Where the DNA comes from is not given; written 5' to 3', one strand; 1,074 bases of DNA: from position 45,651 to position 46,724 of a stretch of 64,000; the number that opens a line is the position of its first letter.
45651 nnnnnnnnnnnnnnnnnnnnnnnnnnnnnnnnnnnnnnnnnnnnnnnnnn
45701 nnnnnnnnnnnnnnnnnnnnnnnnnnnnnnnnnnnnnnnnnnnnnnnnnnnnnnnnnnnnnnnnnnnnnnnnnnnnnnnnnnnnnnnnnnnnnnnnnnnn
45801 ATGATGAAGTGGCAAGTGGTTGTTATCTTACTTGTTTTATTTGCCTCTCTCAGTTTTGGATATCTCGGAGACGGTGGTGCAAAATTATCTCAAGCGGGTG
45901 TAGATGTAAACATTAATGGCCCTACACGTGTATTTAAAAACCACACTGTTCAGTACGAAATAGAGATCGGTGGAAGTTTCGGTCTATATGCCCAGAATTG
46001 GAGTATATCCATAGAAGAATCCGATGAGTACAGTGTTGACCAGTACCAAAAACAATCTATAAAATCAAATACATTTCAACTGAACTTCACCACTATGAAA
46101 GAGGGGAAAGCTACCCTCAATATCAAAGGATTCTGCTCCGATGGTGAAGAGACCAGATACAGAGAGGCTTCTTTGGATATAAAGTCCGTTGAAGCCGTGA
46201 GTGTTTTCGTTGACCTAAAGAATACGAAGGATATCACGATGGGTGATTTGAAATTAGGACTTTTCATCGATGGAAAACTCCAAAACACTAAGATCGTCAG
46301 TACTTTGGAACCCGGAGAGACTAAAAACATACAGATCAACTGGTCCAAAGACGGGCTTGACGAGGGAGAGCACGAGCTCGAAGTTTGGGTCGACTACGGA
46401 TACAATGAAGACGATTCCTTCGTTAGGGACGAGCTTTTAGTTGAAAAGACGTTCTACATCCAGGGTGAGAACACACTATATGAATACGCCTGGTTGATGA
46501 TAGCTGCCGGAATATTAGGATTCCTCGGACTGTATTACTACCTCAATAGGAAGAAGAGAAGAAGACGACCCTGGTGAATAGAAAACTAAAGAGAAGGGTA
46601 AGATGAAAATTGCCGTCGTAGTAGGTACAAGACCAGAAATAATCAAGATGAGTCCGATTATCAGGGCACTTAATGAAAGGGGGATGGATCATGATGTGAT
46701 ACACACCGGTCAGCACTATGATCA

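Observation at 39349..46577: Giant 2,151-aa AglB fused to tandem beta-sandwich repeats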

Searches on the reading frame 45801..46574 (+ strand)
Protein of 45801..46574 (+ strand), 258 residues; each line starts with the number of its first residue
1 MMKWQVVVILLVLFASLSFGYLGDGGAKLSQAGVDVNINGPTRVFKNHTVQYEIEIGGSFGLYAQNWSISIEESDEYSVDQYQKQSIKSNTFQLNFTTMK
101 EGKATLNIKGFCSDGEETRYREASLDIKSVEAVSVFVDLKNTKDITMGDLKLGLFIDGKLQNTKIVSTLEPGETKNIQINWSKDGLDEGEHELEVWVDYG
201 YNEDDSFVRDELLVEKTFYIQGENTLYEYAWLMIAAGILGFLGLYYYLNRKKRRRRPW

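Call 6: search_protein_families(library=pfam, proteins=[window:45801-46574:+], max_evalue=0.01)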
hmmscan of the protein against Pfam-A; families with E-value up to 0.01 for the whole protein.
window:45801-46574:+ (258 aa): 1 family
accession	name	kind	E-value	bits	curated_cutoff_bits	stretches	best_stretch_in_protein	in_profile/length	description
PF07705.17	CARDB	-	1.2e-08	35.5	22.7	1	131-199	19-85/101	CARDB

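Call 7: search_protein_families(library=ncbifam, proteins=[window:45801-46574:+], max_evalue=0.01)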
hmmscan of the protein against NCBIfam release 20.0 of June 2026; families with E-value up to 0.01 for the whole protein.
window:45801-46574:+ (258 aa): 0 families

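Call 44: find_homologous_proteins(query=window:45801-46574:+, max_evalue=0.001)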
Query window:45801-46574:+ (258 aa): 13 proteins with E <= 0.001 among 731 candidates.
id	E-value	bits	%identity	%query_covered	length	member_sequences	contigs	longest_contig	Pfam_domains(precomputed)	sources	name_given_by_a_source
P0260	2.8e-166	569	98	100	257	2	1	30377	PF07705.18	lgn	-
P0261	1.3e-143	495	85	100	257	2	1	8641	PF07705.18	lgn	-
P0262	3.0e-76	275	48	98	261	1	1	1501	PF07705.18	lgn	-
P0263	1.0e-75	273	46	98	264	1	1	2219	PF07705.18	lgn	-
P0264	9.0e-61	224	44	98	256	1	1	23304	PF07705.18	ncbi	ncbi:MAG: hypothetical protein R6U17_02350 [Thermoplasmata archaeon]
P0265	9.4e-60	220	40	98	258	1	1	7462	PF07705.18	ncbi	-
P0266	1.4e-50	190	37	98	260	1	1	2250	PF07705.18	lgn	-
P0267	3.8e-50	189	37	100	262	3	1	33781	PF07705.18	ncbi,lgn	ncbi:MAG: CARDB domain-containing protein [Thermoplasmatota archaeon]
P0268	4.2e-50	189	40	89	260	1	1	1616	PF07705.18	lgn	-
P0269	1.2e-49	187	37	99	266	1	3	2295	-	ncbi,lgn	-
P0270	1.3e-48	184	38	84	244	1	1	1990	PF07705.18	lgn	-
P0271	1.4e-47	181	34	100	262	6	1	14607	PF07705.18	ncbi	ncbi:MAG: CARDB domain-containing protein [Candidatus Saliniplasma sp.]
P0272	4.6e-37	146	35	98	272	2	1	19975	PF07705.18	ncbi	ncbi:MAG: CARDB domain-containing protein [Candidatus Thermoplasmatota archaeon]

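Call 65: predict_structure(alignment_id=A4)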
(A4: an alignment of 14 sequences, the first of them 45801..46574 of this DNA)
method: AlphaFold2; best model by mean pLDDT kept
length: 258 residues; sequences in the alignment: 14
mean_pLDDT: 83.7   pTM: 0.63
mean pLDDT of the five models: 83.7, 83.4, 82.1, 81.9, 81.4
residues with pLDDT >= 90: 149; 70-90: 59; 50-70: 31; < 50: 19
segments of 3 or more residues with pLDDT < 50: 13-28
pLDDT, mean of each block of 10 residues (from residue 1): 54 43 44 91 94 94 93 91 93 95 94 91 95 92 88 93 90 93 90 92 76 91 65 86 84 58
secondary structure, 60 per line:
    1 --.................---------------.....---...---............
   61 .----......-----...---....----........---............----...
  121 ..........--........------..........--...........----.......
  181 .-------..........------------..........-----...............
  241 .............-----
elements in order: H3-19 E35-39 E43-45 E49-57 H58-61 E66-71 E77-79 E83-86 E91-98 E102-113 E118-130 E133-140 E147-156 E159-169 E174-181 E189-198 E211-220 H226-253

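Call 71: fold_search(model_id=the predicted structure, library=pdb)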
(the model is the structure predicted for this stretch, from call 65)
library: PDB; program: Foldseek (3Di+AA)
matches with E <= 10: 1958; with E <= 0.001: 213
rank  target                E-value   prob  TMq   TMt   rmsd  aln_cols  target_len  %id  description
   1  7sqc_2B               9.5e-07  1.00  0.27  0.11  15.7       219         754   12  Ciliary C1 central pair apparatus isolated from Chlamydomonas reinhardtii (released 2022-04-13)
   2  7tvz_E                1.7e-06  1.00  0.26  0.12  12.5       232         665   11  Cryo-EM structure of human band 3-protein 4.2 complex in diagonal conformation (released 2022-06-08)
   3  1fie_B                3.0e-06  1.00  0.26  0.11  14.9       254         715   12  RECOMBINANT HUMAN COAGULATION FACTOR XIII (released 1997-02-12)
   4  8cmt_A                3.2e-06  1.00  0.26  0.11  14.4       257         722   12  Structure of the plasma coagulation Factor XIII A2B2 heterotetrameric complex. (released 2024-09-11)
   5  7uzs                  3.4e-06  1.00  0.26  0.12  13.6       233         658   11  Protein 4.2 (local refinement from consensus reconstruction of ankyrin complex classes) (released 2022-07-20)
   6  8csw                  3.7e-06  1.00  0.26  0.12  13.7       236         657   11  Local refinement of protein 4.2 in Class 2 of erythrocyte ankyrin-1 complex (released 2022-07-20)
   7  1ggu_B                3.9e-06  1.00  0.26  0.10  16.2       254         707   13  HUMAN FACTOR XIII WITH CALCIUM BOUND IN THE ION SITE (released 1999-09-16)
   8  8cs9_X                5.4e-06  1.00  0.26  0.12  13.0       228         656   11  Composite reconstruction of Class 1 of the erythrocyte ankyrin-1 complex (released 2022-07-20)
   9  9ijj_L                5.4e-06  1.00  0.24  0.27  21.0       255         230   10  In situ structure of the central apparatus in mouse sperm axoneme. (released 2025-06-04)
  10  1fie_A                6.0e-06  1.00  0.24  0.11  15.2       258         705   11  RECOMBINANT HUMAN COAGULATION FACTOR XIII (released 1997-02-12)
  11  7sqc_2A               9.2e-06  1.00  0.24  0.10  15.9       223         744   12  Ciliary C1 central pair apparatus isolated from Chlamydomonas reinhardtii (released 2022-04-13)
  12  9ijj_E                1.1e-05  1.00  0.26  0.15  15.9       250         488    8  In situ structure of the central apparatus in mouse sperm axoneme. (released 2025-06-04)
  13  9i1y_B                1.1e-05  1.00  0.25  0.25  15.2       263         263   10  WxLIP from Enterococcus faecium (released 2026-01-28)
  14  1ggy_A                1.1e-05  1.00  0.24  0.10  15.6       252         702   12  HUMAN FACTOR XIII WITH YTTERBIUM BOUND IN THE ION SITE (released 1999-02-16)
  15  1ex0_B                1.2e-05  1.00  0.26  0.11  14.0       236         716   10  HUMAN FACTOR XIII, MUTANT W279F ZYMOGEN (released 2003-12-23)
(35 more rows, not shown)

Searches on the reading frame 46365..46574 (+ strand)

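Call 82: search_protein_families(library=ncbifam, proteins=[window:46365-46574:+], max_evalue=1)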
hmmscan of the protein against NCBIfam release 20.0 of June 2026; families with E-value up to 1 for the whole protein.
window:46365-46574:+ (70 aa): 1 family
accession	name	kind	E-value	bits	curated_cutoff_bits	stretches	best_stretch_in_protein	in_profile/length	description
TIGR01167.1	LPXTG_anchor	domain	0.064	13.9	15.9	1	43-65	11-32/34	LPXTG cell wall anchor domain-containing protein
